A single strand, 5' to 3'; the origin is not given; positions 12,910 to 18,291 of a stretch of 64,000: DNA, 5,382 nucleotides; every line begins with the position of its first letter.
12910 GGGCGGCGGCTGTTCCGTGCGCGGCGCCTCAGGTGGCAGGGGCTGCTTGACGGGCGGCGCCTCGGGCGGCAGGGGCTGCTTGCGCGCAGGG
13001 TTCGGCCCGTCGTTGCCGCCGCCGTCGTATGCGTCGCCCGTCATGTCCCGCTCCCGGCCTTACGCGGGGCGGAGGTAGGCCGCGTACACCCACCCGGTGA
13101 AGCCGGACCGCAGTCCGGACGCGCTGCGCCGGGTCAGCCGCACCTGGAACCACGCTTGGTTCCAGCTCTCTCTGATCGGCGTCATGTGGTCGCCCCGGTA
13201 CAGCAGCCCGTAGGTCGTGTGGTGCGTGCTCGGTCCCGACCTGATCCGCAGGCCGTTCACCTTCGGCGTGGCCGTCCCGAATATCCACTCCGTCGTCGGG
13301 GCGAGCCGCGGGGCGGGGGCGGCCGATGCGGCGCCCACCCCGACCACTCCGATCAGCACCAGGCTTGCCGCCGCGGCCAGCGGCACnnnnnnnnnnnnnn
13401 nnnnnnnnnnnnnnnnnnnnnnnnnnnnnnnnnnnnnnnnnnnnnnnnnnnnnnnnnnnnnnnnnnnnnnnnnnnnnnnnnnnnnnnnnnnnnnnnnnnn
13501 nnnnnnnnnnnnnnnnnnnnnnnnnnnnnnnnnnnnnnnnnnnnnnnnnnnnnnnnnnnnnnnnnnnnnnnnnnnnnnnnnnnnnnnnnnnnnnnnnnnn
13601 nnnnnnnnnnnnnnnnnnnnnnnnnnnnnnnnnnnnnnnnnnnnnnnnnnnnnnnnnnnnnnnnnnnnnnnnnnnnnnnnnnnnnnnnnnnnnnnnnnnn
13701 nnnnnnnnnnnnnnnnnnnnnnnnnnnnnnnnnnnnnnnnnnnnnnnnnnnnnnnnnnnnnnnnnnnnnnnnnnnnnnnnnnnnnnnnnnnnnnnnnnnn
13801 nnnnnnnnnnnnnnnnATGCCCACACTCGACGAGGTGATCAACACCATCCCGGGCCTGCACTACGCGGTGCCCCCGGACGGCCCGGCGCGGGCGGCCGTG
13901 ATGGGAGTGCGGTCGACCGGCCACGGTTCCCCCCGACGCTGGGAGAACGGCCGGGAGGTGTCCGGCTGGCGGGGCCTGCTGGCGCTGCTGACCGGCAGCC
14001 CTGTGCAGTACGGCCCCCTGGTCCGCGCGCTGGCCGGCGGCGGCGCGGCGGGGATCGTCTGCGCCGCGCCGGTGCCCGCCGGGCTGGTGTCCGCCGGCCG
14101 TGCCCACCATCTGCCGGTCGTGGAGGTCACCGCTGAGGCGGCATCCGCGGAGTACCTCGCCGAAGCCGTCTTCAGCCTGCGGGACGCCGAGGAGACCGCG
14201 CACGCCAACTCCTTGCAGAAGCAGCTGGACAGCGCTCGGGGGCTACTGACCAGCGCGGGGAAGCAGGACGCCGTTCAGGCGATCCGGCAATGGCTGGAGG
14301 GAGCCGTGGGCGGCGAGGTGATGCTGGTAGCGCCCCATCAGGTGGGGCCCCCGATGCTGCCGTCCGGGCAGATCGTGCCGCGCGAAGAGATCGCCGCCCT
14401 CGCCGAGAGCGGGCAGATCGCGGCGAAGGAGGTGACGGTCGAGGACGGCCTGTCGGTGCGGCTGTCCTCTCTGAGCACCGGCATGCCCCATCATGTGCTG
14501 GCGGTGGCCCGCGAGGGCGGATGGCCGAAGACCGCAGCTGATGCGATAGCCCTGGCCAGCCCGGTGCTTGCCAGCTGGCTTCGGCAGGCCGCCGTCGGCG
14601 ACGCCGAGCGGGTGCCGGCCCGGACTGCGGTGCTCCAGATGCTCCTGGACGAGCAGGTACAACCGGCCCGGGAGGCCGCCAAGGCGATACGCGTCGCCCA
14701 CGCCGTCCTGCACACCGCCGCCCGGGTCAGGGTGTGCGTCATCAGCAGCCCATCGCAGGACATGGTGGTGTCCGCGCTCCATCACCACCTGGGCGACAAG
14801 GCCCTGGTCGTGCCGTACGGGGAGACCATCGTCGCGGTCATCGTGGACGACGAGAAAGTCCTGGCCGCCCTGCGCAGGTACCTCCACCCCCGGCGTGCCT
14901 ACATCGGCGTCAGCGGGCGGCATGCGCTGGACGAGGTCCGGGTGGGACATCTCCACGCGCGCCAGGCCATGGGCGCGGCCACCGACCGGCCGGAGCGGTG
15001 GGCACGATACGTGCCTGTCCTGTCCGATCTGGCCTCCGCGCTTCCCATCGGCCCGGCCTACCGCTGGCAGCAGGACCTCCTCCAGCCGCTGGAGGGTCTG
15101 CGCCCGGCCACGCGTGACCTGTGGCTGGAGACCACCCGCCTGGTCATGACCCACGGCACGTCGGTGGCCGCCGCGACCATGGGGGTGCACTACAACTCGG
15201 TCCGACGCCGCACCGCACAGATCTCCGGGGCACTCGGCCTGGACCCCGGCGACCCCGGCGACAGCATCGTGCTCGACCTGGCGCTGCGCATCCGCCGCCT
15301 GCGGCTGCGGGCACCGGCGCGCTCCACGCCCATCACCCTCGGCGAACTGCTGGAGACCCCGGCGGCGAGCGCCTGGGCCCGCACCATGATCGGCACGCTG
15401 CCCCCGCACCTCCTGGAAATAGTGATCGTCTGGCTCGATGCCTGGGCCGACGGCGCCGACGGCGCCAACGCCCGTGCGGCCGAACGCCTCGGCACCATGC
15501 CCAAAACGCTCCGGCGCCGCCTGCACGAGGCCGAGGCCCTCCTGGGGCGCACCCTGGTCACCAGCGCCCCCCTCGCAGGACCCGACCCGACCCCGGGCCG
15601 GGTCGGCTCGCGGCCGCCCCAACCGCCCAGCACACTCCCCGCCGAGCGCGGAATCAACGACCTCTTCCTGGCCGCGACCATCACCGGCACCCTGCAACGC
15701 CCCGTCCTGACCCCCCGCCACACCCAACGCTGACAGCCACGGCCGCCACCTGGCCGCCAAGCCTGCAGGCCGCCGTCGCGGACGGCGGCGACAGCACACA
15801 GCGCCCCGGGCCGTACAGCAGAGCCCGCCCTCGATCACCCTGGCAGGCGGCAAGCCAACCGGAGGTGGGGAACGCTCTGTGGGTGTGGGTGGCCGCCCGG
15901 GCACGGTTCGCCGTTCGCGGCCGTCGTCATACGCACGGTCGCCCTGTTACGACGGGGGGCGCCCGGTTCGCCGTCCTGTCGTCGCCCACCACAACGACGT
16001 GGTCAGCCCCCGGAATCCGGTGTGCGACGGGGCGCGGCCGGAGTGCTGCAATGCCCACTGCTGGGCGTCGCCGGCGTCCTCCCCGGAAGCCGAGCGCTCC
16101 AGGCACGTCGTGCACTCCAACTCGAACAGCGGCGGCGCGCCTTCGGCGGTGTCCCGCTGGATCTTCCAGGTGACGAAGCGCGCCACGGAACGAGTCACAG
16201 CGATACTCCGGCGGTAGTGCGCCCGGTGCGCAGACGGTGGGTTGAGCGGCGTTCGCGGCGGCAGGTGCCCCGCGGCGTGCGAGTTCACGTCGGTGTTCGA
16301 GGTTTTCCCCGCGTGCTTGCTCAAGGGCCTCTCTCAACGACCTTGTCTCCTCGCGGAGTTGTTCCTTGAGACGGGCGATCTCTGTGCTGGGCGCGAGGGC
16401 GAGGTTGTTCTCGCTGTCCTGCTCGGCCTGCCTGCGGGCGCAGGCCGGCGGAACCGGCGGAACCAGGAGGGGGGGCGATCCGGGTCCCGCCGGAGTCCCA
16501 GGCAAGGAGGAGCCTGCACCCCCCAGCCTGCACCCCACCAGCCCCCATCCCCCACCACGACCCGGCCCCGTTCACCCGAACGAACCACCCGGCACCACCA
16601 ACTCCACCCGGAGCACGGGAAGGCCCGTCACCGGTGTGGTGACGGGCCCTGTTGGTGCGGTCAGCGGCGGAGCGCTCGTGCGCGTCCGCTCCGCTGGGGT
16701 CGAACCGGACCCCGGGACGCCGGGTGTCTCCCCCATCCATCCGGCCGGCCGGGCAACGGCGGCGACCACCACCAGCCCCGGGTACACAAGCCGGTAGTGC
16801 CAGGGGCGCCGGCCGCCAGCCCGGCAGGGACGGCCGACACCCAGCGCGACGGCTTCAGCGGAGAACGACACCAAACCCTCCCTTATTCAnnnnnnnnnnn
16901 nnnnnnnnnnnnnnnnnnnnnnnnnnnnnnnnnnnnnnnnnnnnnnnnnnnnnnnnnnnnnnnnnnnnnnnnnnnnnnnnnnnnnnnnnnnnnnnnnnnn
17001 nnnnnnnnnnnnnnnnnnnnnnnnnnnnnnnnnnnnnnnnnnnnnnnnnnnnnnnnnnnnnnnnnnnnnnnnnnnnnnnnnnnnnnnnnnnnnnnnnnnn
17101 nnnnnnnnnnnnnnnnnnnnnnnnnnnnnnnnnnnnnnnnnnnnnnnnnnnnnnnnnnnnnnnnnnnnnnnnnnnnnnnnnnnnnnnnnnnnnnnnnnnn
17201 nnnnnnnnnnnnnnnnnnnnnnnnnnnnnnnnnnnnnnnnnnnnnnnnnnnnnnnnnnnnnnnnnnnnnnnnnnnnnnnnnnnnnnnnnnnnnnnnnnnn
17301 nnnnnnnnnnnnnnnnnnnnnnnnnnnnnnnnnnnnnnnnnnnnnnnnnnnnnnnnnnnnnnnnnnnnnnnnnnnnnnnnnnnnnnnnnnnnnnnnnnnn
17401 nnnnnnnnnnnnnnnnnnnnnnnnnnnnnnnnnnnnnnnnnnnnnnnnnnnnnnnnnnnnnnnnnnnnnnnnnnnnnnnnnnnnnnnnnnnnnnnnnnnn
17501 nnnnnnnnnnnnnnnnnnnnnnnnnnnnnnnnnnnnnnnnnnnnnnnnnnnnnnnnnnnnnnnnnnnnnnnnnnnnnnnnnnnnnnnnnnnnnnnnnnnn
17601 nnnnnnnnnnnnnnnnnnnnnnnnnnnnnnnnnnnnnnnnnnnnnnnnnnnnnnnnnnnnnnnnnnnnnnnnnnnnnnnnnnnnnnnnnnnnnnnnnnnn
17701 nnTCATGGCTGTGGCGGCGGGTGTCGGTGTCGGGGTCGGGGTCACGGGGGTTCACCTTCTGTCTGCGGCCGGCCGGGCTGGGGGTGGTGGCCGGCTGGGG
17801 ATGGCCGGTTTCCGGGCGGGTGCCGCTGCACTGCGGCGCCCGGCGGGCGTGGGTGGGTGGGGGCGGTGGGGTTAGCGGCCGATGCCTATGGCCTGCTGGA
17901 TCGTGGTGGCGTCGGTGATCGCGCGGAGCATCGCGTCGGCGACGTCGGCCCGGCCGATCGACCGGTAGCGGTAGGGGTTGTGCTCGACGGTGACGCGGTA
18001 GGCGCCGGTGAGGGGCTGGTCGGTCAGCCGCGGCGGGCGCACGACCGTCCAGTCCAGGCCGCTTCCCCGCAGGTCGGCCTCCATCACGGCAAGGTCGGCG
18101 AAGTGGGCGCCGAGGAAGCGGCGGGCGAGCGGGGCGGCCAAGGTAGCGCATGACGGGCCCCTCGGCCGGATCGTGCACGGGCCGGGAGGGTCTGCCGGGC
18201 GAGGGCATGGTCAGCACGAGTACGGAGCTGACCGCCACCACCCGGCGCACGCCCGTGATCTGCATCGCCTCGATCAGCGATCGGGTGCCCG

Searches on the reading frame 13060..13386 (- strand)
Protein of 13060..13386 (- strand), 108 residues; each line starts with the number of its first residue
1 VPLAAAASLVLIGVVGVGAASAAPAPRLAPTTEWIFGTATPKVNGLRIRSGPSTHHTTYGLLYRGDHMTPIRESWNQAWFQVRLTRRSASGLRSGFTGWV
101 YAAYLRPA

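Call 12: search_protein_families(library=pfam, proteins=[window:13060-13386:-], max_evalue=0.01)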
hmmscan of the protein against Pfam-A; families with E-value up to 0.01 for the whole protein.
window:13060-13386:- (108 aa): 1 family
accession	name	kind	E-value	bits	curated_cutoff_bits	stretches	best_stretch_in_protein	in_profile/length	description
PF08239.17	SH3_3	-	4e-07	30.6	27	1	45-105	2-53/54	Bacterial SH3 domain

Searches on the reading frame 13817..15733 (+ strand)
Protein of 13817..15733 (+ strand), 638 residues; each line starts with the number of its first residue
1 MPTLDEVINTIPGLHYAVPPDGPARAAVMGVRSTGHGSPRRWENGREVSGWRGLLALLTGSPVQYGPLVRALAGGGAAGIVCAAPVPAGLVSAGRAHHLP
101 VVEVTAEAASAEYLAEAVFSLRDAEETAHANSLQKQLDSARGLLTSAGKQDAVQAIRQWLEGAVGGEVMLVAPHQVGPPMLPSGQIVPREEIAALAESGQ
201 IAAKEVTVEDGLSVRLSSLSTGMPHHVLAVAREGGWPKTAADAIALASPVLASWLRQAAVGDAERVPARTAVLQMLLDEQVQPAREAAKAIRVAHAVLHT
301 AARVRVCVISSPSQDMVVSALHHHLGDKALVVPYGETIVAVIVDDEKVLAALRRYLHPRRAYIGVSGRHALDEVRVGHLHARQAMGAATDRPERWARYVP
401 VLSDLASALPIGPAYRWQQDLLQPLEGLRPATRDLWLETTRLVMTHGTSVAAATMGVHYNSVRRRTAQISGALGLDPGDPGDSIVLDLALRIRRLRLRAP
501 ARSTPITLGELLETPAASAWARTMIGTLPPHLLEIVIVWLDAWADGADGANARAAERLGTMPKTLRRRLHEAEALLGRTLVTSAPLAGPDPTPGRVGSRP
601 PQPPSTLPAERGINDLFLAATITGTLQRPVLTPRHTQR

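Call 9: search_protein_families(library=pfam, proteins=[window:13817-15733:+], max_evalue=0.01)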
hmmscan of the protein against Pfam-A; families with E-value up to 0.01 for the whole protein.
window:13817-15733:+ (638 aa): 4 families
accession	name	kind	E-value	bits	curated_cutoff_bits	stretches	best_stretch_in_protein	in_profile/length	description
PF13556.12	HTH_30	-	4.7e-15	55.6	27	2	449-492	16-59/59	PucR C-terminal helix-turn-helix domain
PF17853.6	GGDEF_2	-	0.00012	22.8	24.5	1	286-385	10-114/116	GGDEF-like domain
PF00126.33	HTH_1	-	0.0018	18.7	26.6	0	552-582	17-47/60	Bacterial regulatory helix-turn-helix protein, lysR family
PF07905.16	PucR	-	0.0024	18.6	33.5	1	59-108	53-105/118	Purine catabolism regulatory protein-like family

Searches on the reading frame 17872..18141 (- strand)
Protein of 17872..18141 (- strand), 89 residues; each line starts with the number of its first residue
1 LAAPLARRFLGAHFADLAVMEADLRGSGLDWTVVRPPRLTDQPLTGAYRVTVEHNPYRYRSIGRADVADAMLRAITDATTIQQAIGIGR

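Call 9: search_protein_families(library=pfam, proteins=[window:17872-18141:-], max_evalue=0.01)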
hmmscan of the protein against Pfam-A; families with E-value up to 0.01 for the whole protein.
window:17872-18141:- (89 aa): 1 family
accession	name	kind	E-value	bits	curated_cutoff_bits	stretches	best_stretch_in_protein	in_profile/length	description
PF13460.12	NAD_binding_10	-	1.6e-16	61.2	27.2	1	6-77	113-183/184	NAD(P)H-binding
